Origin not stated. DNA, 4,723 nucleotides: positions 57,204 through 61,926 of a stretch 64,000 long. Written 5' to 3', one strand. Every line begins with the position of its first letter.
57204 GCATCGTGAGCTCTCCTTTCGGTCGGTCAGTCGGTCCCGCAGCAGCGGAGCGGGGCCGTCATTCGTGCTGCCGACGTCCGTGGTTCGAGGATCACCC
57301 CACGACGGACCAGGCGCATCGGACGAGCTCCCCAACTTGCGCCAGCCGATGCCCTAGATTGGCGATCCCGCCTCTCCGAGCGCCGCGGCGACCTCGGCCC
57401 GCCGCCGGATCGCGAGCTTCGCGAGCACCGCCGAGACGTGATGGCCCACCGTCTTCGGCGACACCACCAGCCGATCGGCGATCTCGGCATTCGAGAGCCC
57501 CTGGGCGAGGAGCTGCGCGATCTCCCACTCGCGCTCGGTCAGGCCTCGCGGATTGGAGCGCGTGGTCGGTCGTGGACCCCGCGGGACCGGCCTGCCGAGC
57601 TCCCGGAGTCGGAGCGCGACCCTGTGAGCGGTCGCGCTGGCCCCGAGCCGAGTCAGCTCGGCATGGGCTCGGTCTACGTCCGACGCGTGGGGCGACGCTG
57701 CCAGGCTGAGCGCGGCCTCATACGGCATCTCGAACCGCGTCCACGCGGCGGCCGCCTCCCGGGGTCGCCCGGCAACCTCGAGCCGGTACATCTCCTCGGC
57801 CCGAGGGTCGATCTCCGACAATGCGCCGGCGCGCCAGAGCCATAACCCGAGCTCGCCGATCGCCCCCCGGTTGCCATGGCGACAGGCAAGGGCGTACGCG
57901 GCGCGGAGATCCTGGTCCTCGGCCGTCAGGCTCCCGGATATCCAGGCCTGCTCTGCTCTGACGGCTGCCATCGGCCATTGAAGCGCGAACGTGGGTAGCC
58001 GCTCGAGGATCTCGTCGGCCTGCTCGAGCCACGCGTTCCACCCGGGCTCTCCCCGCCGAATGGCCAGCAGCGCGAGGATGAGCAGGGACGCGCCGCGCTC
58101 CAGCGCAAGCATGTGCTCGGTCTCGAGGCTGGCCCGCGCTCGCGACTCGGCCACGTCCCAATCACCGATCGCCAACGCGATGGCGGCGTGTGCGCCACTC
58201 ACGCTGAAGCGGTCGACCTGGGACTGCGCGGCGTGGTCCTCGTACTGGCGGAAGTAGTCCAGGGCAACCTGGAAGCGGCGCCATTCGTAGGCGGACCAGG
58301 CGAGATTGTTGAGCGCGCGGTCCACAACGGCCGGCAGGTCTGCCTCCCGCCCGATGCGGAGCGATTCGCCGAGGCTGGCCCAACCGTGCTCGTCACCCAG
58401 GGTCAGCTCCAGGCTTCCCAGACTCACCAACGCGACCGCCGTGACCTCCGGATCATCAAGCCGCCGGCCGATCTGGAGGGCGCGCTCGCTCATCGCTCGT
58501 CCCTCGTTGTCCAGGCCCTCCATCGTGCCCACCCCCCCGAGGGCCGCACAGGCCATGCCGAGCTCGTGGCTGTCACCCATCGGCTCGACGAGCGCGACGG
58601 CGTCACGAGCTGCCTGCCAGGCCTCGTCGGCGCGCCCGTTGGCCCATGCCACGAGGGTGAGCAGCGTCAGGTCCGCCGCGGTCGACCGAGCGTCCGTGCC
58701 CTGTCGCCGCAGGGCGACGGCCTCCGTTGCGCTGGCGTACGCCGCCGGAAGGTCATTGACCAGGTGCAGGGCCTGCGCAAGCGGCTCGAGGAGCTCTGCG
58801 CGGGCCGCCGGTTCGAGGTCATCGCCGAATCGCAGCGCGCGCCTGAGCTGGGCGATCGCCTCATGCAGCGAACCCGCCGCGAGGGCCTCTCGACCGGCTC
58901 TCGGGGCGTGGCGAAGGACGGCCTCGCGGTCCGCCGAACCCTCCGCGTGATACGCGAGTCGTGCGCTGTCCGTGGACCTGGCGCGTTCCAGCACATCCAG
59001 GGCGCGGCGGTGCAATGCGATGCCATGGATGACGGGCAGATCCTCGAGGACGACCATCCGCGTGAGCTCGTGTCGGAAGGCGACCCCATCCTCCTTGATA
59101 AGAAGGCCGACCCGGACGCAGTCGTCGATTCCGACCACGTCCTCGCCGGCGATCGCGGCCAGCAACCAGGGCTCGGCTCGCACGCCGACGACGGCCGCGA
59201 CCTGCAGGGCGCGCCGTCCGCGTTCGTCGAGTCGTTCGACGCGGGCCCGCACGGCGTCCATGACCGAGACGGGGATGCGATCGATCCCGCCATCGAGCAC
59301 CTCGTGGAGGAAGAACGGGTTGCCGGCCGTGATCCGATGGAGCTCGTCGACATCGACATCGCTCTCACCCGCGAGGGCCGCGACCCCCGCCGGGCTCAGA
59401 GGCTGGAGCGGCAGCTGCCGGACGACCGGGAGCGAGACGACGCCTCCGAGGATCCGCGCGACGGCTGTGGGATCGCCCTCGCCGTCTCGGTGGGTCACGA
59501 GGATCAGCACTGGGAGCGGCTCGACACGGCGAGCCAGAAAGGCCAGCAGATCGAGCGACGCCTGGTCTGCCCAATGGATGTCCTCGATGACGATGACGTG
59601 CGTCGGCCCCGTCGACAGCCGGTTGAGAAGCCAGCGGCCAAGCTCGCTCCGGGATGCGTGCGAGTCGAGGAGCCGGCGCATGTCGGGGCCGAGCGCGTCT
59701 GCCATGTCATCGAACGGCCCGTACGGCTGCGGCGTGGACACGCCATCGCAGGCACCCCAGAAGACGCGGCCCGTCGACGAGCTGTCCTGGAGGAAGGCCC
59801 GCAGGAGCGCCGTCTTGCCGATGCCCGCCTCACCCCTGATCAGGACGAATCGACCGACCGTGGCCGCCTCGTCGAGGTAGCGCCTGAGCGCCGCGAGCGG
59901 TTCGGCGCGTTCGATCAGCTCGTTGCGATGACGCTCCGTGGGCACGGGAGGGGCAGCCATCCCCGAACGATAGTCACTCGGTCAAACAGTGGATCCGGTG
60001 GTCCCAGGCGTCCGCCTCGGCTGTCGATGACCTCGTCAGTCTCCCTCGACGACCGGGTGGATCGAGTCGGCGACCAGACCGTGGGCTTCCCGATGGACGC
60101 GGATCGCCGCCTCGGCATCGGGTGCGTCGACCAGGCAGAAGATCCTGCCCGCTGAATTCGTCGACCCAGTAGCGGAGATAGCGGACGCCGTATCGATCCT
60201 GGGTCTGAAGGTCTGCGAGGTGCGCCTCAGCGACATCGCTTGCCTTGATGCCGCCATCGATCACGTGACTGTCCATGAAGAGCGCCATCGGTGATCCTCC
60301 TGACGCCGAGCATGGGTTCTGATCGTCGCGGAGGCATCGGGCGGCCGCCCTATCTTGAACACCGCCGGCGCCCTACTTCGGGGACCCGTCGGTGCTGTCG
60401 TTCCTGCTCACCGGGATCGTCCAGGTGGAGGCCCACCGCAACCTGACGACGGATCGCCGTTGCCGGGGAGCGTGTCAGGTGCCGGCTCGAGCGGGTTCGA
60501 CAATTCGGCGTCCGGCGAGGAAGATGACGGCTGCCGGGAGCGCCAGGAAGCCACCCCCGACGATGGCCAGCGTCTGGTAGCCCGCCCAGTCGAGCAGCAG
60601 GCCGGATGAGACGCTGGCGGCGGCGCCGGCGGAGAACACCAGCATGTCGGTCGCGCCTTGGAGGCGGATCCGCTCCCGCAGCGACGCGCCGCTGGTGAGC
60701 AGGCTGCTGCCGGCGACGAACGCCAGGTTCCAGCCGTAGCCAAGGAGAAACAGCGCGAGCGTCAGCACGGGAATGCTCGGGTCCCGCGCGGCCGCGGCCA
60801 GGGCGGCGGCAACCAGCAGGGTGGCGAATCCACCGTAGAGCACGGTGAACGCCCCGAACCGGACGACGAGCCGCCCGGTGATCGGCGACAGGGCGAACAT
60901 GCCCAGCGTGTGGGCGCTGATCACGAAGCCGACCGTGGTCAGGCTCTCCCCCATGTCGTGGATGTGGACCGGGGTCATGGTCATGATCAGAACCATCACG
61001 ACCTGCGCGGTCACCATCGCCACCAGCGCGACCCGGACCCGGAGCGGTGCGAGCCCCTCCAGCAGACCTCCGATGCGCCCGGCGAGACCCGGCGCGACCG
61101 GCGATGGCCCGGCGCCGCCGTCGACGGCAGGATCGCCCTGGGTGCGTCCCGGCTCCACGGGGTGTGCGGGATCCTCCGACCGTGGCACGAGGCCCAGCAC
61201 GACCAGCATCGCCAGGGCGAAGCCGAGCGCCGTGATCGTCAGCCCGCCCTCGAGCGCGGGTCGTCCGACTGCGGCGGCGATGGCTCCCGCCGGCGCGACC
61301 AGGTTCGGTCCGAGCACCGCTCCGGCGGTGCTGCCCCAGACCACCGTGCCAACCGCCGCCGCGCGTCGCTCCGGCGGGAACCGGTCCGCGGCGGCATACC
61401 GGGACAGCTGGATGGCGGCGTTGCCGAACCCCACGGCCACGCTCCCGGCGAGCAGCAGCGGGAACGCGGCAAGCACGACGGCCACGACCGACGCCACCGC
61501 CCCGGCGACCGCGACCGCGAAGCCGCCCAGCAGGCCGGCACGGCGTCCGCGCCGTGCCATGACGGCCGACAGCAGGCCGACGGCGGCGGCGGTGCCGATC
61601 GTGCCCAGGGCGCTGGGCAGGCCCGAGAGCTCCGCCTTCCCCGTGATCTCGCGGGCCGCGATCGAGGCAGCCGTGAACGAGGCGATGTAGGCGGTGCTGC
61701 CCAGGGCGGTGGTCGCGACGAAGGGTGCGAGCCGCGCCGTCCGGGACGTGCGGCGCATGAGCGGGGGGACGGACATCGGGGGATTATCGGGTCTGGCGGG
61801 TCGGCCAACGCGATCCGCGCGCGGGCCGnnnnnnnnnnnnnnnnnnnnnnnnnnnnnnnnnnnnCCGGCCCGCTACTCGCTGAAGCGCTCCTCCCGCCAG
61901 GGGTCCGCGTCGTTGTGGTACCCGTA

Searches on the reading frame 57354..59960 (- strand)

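Call 11: search_protein_families(library=pfam, max_evalue=0.001, proteins=[window:57354-59960:-])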
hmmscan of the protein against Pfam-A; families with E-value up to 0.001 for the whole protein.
window:57354-59960:- (868 aa): 8 families
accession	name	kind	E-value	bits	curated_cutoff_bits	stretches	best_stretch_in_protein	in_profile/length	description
PF13191.12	AAA_16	-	4e-20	73.4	32.6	1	15-153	2-166/167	AAA ATPase domain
PF00196.25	GerE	-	1.6e-15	56.9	23.5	1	807-858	3-54/57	Bacterial regulatory proteins, luxR family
PF13401.12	AAA_22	-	5.1e-07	30.5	27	1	37-147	6-114/130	AAA domain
PF17874.7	TPR_MalT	-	1.3e-06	28.4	45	1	357-459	88-192/336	MalT-like TPR region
PF13936.12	HTH_38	-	9.6e-06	25.7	27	1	813-842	12-41/44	Helix-turn-helix domain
PF13424.12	TPR_12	-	3.4e-05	24.4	30.1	0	474-523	9-60/77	Tetratricopeptide repeat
PF13384.12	HTH_23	-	0.00028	21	24.6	0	810-839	6-35/50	Homeodomain-like domain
PF08281.18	Sigma70_r4_2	-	0.0007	19.6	25.7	0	820-849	25-54/54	Sigma-70, region 4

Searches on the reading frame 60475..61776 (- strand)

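Call 11: search_protein_families(library=pfam, max_evalue=0.001, proteins=[window:60475-61776:-])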
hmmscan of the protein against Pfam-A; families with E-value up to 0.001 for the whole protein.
window:60475-61776:- (433 aa): 1 family
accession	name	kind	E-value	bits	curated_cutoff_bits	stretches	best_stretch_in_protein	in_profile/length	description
PF07690.21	MFS_1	-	2.2e-30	106.2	33.4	2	23-387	6-346/347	Major Facilitator Superfamily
